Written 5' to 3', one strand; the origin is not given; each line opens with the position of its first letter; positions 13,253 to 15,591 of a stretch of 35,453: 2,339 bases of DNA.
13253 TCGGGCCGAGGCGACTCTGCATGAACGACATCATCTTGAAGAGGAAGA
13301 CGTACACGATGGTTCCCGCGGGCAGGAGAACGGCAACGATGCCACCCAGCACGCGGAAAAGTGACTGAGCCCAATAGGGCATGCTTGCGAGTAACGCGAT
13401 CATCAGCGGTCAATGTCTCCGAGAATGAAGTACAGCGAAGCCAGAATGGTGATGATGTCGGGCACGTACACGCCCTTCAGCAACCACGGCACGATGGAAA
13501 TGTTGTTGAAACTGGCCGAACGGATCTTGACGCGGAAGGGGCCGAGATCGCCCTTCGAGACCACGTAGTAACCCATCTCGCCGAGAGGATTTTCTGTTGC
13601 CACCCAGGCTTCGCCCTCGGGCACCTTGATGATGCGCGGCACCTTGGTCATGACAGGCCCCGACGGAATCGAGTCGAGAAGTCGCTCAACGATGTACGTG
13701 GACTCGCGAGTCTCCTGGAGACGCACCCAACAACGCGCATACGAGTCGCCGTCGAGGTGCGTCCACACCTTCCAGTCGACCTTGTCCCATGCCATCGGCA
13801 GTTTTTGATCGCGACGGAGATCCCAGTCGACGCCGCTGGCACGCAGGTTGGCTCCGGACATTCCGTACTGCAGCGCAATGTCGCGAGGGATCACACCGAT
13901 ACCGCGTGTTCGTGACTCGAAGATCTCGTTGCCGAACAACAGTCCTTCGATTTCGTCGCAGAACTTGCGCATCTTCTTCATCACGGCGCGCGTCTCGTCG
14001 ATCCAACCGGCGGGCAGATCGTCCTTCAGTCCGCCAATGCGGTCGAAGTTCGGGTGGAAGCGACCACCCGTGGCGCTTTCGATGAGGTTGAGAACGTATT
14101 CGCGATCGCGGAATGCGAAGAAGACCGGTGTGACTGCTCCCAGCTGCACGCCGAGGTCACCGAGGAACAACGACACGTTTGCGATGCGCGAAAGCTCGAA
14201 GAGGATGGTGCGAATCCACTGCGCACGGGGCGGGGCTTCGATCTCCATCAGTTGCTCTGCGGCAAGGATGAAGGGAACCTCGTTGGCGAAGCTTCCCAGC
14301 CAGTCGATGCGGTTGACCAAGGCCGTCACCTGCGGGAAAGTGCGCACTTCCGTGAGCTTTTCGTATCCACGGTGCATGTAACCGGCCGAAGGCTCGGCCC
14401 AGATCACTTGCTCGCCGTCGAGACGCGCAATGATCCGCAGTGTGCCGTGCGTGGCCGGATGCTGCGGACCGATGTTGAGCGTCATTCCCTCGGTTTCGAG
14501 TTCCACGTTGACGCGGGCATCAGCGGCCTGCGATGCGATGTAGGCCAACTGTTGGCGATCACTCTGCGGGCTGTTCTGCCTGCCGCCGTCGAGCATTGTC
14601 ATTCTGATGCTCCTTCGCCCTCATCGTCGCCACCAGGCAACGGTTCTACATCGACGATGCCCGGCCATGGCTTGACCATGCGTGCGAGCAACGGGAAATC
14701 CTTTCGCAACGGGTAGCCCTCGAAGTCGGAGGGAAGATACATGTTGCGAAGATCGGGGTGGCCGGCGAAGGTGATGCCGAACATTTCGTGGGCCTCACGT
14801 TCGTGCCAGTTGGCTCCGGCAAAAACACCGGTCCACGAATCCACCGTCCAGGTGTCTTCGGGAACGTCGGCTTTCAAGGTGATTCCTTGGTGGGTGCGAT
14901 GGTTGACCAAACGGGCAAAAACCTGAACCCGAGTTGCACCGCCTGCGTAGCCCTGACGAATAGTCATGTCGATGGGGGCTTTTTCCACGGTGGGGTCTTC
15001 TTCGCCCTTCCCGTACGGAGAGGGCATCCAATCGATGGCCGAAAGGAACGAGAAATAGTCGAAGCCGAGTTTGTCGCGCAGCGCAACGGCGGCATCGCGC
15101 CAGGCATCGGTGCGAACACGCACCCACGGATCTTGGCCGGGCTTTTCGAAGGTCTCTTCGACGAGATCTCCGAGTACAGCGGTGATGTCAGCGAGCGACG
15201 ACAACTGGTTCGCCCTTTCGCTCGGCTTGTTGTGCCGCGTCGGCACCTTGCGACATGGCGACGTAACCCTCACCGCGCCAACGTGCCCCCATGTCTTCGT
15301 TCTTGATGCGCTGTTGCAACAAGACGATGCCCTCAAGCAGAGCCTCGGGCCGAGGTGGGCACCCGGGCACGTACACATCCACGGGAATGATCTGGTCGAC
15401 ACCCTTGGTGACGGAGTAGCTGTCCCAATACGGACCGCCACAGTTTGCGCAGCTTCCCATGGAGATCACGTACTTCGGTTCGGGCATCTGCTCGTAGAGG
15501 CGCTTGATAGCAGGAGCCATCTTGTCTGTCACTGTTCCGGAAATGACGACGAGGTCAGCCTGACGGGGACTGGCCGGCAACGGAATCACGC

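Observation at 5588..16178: Second, 11-gene complex I cluster with no NADH-oxidising module, next to a complete 14-gene cluster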

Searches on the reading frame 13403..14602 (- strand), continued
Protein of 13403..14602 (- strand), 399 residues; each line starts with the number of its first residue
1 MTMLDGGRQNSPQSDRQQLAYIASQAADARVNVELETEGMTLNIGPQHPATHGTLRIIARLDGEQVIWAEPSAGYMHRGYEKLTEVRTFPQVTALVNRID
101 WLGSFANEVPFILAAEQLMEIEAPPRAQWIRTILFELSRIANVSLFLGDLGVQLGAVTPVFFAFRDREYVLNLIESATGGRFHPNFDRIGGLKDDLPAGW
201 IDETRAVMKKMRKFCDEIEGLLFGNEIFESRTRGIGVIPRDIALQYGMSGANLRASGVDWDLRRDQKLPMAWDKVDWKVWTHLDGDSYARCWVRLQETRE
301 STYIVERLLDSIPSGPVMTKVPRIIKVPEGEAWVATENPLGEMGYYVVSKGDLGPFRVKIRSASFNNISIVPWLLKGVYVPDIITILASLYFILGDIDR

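Call 29: search_solved_structures(query=window:13403-14602:-, max_evalue=1e-80, show_alignments=2)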
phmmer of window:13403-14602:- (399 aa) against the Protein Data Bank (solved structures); distinct sequences matched with E-value up to 1e-80: 4.
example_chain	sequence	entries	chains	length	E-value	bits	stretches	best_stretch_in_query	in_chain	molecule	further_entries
2fug_4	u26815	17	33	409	4.3e-96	325.4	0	33-329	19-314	NADH-quinone oxidoreductase chain 4 | NADH-QUINONE OXIDOREDUCTASE SUBUNIT 4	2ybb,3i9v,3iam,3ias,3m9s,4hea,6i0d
6hum_H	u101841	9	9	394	1.3e-89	304.1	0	33-319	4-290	NAD(P)H-quinone oxidoreductase subunit H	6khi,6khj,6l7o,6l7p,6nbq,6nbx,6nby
7eu3_H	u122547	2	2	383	7.3e-83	281.8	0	40-333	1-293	NAD(P)H-quinone oxidoreductase subunit H, chloroplastic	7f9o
7wfg_H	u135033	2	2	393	9.2e-81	274.9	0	40-318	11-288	NAD(P)H-quinone oxidoreductase subunit H, chloroplastic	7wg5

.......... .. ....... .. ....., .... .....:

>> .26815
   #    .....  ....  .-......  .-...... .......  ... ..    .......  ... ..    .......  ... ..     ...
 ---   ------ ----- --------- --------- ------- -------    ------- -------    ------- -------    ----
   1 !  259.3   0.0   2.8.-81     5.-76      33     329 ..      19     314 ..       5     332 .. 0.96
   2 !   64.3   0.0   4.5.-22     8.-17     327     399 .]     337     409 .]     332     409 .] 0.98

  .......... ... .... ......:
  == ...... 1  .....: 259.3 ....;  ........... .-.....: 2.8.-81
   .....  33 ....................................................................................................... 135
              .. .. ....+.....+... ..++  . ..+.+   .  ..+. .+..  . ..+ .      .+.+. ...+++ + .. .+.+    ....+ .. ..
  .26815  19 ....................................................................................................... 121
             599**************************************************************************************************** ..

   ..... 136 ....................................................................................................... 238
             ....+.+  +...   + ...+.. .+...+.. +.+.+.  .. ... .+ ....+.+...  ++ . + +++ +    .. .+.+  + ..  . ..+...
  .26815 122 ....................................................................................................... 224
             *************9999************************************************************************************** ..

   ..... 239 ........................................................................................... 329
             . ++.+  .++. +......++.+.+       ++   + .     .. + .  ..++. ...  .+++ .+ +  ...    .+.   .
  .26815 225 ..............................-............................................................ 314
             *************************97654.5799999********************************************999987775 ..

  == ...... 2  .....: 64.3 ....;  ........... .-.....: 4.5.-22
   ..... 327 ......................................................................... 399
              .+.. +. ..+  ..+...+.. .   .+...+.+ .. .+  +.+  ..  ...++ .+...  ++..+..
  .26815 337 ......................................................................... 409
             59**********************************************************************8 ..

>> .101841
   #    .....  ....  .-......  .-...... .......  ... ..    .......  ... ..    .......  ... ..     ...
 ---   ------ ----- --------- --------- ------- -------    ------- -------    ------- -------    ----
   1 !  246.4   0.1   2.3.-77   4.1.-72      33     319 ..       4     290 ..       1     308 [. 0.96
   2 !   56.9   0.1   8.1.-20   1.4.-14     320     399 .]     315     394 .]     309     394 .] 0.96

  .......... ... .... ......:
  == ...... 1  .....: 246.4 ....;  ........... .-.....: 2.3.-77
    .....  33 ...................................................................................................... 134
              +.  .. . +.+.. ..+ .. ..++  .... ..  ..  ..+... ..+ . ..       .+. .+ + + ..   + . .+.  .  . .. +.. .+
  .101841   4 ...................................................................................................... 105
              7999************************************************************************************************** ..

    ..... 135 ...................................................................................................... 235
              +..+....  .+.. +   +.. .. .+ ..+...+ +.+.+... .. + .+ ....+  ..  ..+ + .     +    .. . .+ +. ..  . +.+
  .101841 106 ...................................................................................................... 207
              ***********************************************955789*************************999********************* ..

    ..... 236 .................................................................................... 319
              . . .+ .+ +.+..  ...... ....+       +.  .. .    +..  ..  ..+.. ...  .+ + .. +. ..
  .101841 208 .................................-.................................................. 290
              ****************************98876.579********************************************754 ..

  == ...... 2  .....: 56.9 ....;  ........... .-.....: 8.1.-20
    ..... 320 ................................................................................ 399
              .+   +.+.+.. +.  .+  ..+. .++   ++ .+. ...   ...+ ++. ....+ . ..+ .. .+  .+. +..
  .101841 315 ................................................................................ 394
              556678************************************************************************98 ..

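Call 30: find_related_loci(query=A1, collection=genome_contigs, flank=10000)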
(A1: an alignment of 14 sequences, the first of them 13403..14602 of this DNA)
Query A1 (399 aa) in genome_contigs; peptide patterns used: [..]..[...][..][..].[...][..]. (x = any residue, [..] = any of these).
600 stretches matched a pattern (row limit reached: there are more); 600 encode a relative of the query (tblastn E <= 1e-3); the best 80 are kept; 80 distinct loci.
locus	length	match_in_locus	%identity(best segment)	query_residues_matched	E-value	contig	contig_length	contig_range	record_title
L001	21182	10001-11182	88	10-399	0e+0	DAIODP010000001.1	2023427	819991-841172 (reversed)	MAG TPA_asm: Ilumatobacteraceae bacterium isolate CTOTU2216 NODE_1_length_2023427_cov_21.624439, whole genome shotgun se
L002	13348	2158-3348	86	3-399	0e+0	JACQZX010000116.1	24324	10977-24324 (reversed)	MAG: Actinomycetota bacterium isolate NC_groundwater_1578_Pr3_B-0.1um_64_16 SR-2_scaffold_141_2395450, whole genome shot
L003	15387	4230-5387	88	14-399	0e+0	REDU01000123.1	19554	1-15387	MAG: Ilumatobacter sp. isolate GEM2.Bin45 NODE_3365_length_19554_cov_28.7133, whole genome shotgun sequence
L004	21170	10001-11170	85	1-399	0e+0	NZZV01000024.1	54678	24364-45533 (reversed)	MAG: Acidimicrobiaceae bacterium isolate NAT239 MHASMcontig_858421, whole genome shotgun sequence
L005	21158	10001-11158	86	14-399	0e+0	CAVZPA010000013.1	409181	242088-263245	MAG: uncultured Acidimicrobiia bacterium isolate MFD05567.bin.2.3 genome assembly, contig: contig_30760, whole genome sh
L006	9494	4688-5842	82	14-398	0e+0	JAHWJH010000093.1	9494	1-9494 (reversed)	MAG: Actinomycetota bacterium isolate 0707_bin12 NODE_93_length_9494_cov_16.339383, whole genome shotgun sequence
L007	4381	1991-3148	79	14-399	0e+0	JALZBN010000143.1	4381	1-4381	MAG: Actinomycetota bacterium isolate KAP bin118 SD1492_NODE_10078_length_4381_cov_1.135872, whole genome shotgun sequen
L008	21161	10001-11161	79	14-399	0e+0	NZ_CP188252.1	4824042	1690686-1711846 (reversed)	Aquihabitans sp. McL0605 chromosome, complete genome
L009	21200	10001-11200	79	2-399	0e+0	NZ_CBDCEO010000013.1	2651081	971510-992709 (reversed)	MAG: Candidatus Poriferisodalis sp. isolate aea9684f-d56c-4337-aaed-9a8a14d8382b contig_13, whole genome shotgun sequenc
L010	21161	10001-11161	79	14-399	0e+0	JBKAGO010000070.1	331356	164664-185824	MAG: Acidimicrobiales bacterium isolate Ske_MAG14 Ske_MAG14_0070, whole genome shotgun sequence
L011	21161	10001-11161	78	14-399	0e+0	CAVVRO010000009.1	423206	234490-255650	MAG: uncultured Microthrixaceae bacterium isolate MFD02809.bin.2.299 genome assembly, contig: contig_51052, whole genome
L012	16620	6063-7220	78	14-399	0e+0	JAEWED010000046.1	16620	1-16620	MAG: Actinomycetes bacterium isolate OH_PBlB_13 k127_745164, whole genome shotgun sequence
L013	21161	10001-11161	79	14-399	0e+0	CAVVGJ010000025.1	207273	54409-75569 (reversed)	MAG: uncultured Acidimicrobiaceae bacterium isolate MFD01721.bin.1.134 genome assembly, contig: contig_7797, whole genom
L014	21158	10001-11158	76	14-399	0e+0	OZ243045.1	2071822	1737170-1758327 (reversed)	MAG: Candidatus Poriferisodalaceae bacterium isolate bff40eb8-2553-4854-947b-6f03d7fbc5a4 genome assembly, chromosome: 1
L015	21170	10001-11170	70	8-399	0e+0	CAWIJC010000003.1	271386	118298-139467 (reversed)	MAG: uncultured Actinomycetes bacterium isolate MFD04944.bin.2.143 genome assembly, contig: contig_23457, whole genome s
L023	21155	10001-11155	53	27-399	2e-138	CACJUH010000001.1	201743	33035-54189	uncultured Candidatus Actinomarina sp. isolate AG-447-P23 genome assembly, contig: AG-447-P23_NODE_1, whole genome shotg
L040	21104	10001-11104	48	36-399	7e-114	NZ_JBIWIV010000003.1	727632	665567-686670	Streptomyces sp. NPDC093598 NPDC093598_178_C1.ctg-0003, whole genome shotgun sequence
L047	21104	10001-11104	47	36-399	2e-112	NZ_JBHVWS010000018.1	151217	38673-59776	Streptomyces sp. NPDC058239 NPDC058239_T36_A12.ctg-0018, whole genome shotgun sequence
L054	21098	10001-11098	48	35-399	3e-110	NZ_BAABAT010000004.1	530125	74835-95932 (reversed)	Dactylosporangium darangshiense strain JCM 17441 sequence004, whole genome shotgun sequence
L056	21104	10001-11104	48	36-399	1e-109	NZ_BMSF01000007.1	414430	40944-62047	Streptomyces narbonensis strain JCM 4147 sequence007, whole genome shotgun sequence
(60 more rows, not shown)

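Call 54: search_protein_families(library=pfam, proteins=[L056:8812-9921:+, L040:11127-12143:-, L047:7585-9840:+, L054:8067-9125:+], max_evalue=0.001)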
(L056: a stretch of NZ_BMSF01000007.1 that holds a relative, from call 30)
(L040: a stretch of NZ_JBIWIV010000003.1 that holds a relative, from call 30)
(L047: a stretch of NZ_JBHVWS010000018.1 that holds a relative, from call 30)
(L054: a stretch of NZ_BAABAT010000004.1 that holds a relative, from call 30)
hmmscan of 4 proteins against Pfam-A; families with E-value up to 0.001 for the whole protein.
L056:8812-9921:+ (370 aa): 1 family
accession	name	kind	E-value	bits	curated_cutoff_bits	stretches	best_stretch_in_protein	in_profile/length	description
PF02636.23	Methyltransf_28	-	2.6e-18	66.8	23.3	1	91-303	3-241/249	Putative S-adenosyl-L-methionine-dependent methyltransferase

L040:11127-12143:- (339 aa): 1 family
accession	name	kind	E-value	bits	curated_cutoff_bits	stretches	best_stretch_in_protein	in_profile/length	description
PF02636.23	Methyltransf_28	-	9.8e-18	64.9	23.3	1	60-265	2-232/249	Putative S-adenosyl-L-methionine-dependent methyltransferase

L047:7585-9840:+ (752 aa): 1 family
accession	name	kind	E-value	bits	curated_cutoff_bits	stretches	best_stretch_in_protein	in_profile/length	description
PF02636.23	Methyltransf_28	-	3.2e-17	63.2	23.3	1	472-686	2-240/249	Putative S-adenosyl-L-methionine-dependent methyltransferase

L054:8067-9125:+ (353 aa): 1 family
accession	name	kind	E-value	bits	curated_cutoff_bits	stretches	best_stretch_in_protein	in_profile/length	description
PF02636.23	Methyltransf_28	-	2e-16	60.7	23.3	1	93-291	11-233/249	Putative S-adenosyl-L-methionine-dependent methyltransferase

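Call 55: search_protein_families(library=ncbifam, proteins=[window:13403-14602:-], max_evalue=0.00001)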
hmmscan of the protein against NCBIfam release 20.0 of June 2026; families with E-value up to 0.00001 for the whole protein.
window:13403-14602:- (399 aa): 7 families
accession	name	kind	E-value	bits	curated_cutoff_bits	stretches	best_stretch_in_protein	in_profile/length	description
NF008974.0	PRK12322.1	equivalog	5.5e-119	397.4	522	1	35-399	2-366/366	NADH-quinone oxidoreductase subunit D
NF004739.1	PRK06075.1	equivalog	9.1e-117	390.1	360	2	40-324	1-284/384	NADH-quinone oxidoreductase subunit D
TIGR01962.1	NuoD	equivalog_domain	9.5e-117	390.1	459.35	2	39-325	2-287/386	NADH dehydrogenase (quinone) subunit D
NF009808.0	PRK13292.1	equivalog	1.6e-105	353.7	1156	2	31-320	399-687/791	NADH-quinone oxidoreductase subunit B/C/D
NF005649.0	PRK07415.1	equivalog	1e-100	337.6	583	2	32-317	3-288/394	NAD(P)H-quinone oxidoreductase subunit H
NF040602.1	F420_dehyd_FpoD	exception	1e-96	324.2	600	1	36-399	4-372/372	F420H2 dehydrogenase subunit FpoD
NF008728.0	PRK11742.1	equivalog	8.2e-95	318.4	840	2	36-320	211-494/598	NADH-quinone oxidoreductase subunit C/D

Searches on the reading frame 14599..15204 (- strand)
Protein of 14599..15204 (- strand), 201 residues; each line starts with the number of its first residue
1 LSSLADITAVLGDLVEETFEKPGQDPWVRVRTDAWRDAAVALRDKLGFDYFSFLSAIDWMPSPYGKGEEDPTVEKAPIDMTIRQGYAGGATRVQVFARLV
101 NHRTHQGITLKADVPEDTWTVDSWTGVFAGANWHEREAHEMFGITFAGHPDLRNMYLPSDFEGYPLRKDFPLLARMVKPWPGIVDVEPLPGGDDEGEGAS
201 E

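Call 55: search_protein_families(library=ncbifam, proteins=[window:14599-15204:-], max_evalue=0.00001)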
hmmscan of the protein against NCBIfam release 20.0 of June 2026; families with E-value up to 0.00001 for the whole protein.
window:14599-15204:- (201 aa): 16 families
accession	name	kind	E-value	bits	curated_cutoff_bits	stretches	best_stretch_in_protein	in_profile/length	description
TIGR01961.1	NuoC_fam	subfamily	7.2e-29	100.8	122.45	1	91-172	39-120/122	NADH (or F420H2) dehydrogenase, subunit C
NF004732.0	PRK06074.1-4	equivalog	1.2e-22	80.9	376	1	91-174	115-199/250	NADH-quinone oxidoreductase subunit C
NF004733.0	PRK06074.1-5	equivalog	1.4e-22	80.3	225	1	85-172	65-151/203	NADH-quinone oxidoreductase subunit C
NF005832.0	PRK07735.1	equivalog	3.5e-21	75.9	431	1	91-170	344-423/430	NADH-quinone oxidoreductase subunit C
NF009808.0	PRK13292.1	equivalog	5.3e-21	74.2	1156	1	93-180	296-383/791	NADH-quinone oxidoreductase subunit B/C/D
NF008728.0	PRK11742.1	equivalog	2.5e-20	72.4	840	1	89-179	91-181/598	NADH-quinone oxidoreductase subunit C/D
NF006304.0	PRK08491.1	equivalog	2.7e-19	69.7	228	1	92-175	97-179/263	NADH-quinone oxidoreductase subunit C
NF005856.0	PRK07785.1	equivalog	3.8e-19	69.5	224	1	96-172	148-224/246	NADH-quinone oxidoreductase subunit C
NF004730.0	PRK06074.1-1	equivalog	1.1e-18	67.9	193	1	6-173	11-159/200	NADH-quinone oxidoreductase subunit C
NF009141.0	PRK12494.1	equivalog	4.3e-18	65.8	175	1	104-170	97-163/175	NAD(P)H-quinone oxidoreductase subunit J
NF040611.1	F420_dehyd_FpoC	exception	1.3e-17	64.1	220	1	108-170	83-146/158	F420H2 dehydrogenase subunit FpoC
NF004737.0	PRK06074.2-4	equivalog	3.6e-16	59.4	144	1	93-172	49-126/150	NADH-quinone oxidoreductase subunit C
NF004735.0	PRK06074.2-2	equivalog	5.1e-16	59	176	1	108-170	83-146/158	NADH-quinone oxidoreductase subunit C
NF004734.0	PRK06074.2-1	equivalog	2.4e-14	53.7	169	1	108-171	86-150/164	NADH-quinone oxidoreductase subunit C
NF004731.0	PRK06074.1-3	equivalog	2.1e-13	50.6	303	1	91-173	67-148/207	NADH-quinone oxidoreductase subunit C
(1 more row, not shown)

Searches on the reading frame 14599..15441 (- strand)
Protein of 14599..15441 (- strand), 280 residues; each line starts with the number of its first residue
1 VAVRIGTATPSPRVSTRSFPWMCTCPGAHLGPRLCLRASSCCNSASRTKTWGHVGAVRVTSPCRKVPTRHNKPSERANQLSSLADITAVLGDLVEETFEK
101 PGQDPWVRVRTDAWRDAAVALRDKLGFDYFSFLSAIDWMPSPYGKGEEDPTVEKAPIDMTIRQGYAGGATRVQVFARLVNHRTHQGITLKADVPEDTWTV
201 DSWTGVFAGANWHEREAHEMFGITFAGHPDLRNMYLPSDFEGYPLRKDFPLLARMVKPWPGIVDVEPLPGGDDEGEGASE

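Call 3: search_protein_families(library=pfam, proteins=[window:14599-15441:-])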
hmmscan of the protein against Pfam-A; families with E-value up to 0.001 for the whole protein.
window:14599-15441:- (280 aa): 1 family
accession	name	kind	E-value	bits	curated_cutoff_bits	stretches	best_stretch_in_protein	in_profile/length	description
PF00329.25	Complex1_30kDa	-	5.5e-33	114.6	22.5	1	107-252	1-121/124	Respiratory-chain NADH dehydrogenase, 30 Kd subunit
